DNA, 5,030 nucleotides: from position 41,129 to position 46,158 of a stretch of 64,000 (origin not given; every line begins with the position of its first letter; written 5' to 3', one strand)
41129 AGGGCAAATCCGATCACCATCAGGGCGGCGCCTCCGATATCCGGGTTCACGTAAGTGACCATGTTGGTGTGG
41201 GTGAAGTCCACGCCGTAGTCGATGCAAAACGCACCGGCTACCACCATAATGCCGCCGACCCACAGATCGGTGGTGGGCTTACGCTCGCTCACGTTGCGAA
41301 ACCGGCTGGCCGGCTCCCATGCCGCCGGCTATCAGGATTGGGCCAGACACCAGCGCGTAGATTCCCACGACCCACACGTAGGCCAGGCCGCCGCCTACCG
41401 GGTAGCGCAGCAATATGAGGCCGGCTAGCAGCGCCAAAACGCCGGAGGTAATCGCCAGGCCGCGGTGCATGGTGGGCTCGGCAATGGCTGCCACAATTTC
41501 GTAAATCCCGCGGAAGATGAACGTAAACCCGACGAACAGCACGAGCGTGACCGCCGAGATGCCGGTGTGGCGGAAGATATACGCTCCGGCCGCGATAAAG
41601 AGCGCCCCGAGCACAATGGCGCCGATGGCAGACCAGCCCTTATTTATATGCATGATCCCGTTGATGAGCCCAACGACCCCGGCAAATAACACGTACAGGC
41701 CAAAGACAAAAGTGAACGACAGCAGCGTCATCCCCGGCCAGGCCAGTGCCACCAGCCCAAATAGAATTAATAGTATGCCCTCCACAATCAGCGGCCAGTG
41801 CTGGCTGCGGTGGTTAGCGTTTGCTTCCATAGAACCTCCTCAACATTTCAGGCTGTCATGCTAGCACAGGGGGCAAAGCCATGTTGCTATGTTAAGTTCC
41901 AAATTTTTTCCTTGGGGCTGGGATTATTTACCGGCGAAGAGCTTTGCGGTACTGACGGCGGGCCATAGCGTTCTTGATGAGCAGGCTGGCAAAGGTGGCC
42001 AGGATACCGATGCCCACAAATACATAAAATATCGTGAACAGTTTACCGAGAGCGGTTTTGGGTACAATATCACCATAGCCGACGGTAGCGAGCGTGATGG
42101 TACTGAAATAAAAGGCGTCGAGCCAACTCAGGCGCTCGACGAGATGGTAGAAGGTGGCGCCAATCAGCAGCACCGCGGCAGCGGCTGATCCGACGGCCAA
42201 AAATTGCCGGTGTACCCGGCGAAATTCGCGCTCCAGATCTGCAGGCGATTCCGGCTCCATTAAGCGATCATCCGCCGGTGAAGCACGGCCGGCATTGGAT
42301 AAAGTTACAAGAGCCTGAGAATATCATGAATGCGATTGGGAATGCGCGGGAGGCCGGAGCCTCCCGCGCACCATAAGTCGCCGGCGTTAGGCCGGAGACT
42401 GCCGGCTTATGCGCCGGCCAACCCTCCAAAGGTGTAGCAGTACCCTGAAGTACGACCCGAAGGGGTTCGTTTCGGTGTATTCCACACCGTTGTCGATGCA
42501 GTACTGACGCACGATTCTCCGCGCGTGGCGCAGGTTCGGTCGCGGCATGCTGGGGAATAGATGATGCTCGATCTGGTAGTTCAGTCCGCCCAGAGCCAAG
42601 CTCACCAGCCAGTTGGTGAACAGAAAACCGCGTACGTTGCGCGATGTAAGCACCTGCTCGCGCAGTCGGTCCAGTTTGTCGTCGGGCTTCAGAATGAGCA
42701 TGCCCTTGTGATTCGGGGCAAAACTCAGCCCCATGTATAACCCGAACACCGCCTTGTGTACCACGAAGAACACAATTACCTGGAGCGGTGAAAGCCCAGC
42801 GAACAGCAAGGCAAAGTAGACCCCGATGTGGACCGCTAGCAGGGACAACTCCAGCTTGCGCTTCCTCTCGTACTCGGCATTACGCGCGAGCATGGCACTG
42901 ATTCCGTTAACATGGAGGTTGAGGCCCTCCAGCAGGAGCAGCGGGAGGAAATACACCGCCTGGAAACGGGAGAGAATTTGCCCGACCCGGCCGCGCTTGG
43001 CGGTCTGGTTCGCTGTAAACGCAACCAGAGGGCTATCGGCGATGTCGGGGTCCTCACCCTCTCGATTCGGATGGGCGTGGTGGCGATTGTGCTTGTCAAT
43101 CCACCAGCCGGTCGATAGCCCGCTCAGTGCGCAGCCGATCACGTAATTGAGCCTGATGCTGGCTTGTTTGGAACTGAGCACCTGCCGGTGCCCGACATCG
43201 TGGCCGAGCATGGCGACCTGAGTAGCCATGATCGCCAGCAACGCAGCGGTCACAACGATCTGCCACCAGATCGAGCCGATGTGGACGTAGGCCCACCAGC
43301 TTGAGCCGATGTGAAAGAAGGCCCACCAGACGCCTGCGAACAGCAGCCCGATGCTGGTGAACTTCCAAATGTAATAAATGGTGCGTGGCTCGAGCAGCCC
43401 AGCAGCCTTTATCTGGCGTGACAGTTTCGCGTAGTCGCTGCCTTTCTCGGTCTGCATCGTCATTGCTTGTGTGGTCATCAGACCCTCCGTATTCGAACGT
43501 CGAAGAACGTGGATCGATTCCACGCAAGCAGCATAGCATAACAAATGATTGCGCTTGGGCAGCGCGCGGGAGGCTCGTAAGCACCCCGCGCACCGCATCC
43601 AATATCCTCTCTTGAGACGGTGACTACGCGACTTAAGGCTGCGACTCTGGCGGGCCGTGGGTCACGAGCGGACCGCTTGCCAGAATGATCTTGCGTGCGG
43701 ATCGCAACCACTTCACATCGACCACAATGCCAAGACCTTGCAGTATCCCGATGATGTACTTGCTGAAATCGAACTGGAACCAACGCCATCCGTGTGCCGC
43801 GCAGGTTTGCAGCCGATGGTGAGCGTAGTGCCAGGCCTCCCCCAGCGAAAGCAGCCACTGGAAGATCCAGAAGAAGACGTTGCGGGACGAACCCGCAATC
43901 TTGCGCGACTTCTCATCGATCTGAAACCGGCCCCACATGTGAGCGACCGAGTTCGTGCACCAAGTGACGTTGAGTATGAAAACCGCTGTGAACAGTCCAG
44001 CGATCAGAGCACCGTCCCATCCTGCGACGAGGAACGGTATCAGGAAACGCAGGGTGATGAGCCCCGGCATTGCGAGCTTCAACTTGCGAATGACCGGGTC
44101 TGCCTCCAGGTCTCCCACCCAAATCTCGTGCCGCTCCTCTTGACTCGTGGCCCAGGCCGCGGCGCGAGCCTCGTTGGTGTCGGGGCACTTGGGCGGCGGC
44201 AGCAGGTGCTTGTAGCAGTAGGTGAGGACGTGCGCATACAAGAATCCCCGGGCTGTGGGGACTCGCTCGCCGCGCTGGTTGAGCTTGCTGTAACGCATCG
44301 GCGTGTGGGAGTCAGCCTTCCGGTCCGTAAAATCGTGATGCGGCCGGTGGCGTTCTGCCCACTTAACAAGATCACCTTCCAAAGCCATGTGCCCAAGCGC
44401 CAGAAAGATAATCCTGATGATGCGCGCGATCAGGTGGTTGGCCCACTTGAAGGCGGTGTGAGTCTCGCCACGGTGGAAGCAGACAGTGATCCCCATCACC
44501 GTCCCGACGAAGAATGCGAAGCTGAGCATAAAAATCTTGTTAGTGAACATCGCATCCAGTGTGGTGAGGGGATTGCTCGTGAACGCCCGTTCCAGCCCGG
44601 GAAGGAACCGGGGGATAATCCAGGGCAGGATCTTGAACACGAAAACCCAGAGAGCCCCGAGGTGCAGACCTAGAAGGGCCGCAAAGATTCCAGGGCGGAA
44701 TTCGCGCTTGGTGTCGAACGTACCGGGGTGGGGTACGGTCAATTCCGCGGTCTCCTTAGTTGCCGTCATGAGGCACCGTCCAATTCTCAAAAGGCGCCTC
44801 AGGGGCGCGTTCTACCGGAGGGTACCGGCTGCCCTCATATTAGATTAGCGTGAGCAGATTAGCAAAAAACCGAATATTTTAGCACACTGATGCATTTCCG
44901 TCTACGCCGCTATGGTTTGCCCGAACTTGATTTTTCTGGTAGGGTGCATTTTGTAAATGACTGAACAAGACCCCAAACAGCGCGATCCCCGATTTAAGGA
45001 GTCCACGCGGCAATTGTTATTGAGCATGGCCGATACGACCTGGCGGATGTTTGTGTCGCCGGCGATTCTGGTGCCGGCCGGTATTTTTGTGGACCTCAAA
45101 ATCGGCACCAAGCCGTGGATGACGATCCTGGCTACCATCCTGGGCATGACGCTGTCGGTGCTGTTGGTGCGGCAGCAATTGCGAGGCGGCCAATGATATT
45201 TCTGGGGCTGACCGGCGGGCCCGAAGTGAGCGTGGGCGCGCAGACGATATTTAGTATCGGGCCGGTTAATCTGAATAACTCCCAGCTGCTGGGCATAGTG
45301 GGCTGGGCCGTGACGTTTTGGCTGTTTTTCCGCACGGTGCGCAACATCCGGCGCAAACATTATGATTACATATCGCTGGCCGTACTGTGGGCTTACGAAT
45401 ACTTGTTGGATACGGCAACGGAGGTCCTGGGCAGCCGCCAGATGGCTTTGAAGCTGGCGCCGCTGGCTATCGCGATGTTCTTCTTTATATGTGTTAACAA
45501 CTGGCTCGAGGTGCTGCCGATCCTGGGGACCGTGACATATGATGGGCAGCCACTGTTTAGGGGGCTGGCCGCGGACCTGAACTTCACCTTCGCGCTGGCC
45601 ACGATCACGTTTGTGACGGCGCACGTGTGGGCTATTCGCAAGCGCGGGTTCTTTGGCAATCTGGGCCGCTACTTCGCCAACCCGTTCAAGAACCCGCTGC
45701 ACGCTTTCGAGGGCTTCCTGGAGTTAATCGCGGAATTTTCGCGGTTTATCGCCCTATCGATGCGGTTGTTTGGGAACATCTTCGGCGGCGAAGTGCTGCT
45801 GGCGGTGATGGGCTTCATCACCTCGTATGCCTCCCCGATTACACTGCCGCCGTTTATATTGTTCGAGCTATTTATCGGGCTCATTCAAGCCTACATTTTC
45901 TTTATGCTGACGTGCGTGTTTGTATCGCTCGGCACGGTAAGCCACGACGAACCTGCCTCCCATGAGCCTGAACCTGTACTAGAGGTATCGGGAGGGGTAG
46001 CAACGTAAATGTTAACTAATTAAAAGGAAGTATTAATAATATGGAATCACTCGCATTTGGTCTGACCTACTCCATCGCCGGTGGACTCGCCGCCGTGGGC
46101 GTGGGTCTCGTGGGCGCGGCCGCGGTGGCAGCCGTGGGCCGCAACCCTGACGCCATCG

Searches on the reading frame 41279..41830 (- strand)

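Call 37: search_protein_families(library=pfam, proteins=[window:41279-41830:-], max_evalue=0.001)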
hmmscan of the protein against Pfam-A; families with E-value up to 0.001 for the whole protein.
window:41279-41830:- (183 aa): 1 family
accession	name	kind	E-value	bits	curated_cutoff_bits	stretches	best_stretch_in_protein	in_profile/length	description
PF03729.18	DUF308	-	7e-24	84.3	25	3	16-86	1-72/73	Short repeat of unknown function (DUF308)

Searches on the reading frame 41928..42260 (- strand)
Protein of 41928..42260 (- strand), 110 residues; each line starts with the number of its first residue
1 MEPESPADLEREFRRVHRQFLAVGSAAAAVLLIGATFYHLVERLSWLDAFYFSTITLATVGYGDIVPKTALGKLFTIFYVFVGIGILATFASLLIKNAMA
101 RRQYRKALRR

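Call 37: search_protein_families(library=pfam, proteins=[window:41928-42260:-], max_evalue=0.001)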
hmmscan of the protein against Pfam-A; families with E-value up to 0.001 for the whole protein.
window:41928-42260:- (110 aa): 2 families
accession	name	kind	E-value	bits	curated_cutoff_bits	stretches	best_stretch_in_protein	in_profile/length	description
PF07885.22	Ion_trans_2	-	3.2e-23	81.8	22.5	1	28-96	4-75/79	Ion channel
PF00520.37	Ion_trans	-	2.7e-08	33.7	25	1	47-97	175-232/241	Ion transport protein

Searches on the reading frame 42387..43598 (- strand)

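Call 37: search_protein_families(library=pfam, proteins=[window:42387-43598:-], max_evalue=0.001)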
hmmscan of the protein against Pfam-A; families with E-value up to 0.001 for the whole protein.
window:42387-43598:- (403 aa): 1 family
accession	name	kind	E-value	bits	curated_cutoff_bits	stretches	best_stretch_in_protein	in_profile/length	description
PF00487.30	FA_desaturase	-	3.9e-39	135.4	29.7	1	111-377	2-252/253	Fatty acid desaturase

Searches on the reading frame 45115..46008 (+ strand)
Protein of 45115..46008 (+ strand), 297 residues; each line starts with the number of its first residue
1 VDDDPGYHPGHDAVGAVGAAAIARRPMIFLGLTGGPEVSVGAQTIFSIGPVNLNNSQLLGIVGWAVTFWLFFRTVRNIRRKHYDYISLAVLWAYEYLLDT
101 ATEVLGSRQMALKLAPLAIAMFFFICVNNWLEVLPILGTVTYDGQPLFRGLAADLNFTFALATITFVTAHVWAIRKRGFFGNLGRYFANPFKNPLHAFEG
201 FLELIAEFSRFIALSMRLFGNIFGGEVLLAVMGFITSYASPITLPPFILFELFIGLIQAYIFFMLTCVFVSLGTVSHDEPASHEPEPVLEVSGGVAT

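Call 38: search_protein_families(library=pfam, proteins=[window:45115-46008:+], max_evalue=0.001)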
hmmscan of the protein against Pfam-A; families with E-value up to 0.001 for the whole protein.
window:45115-46008:+ (297 aa): 1 family
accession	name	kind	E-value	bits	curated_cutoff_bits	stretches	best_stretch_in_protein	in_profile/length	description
PF00119.25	ATP-synt_A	-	3.2e-40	138.7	33.9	1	63-271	7-217/217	ATP synthase A chain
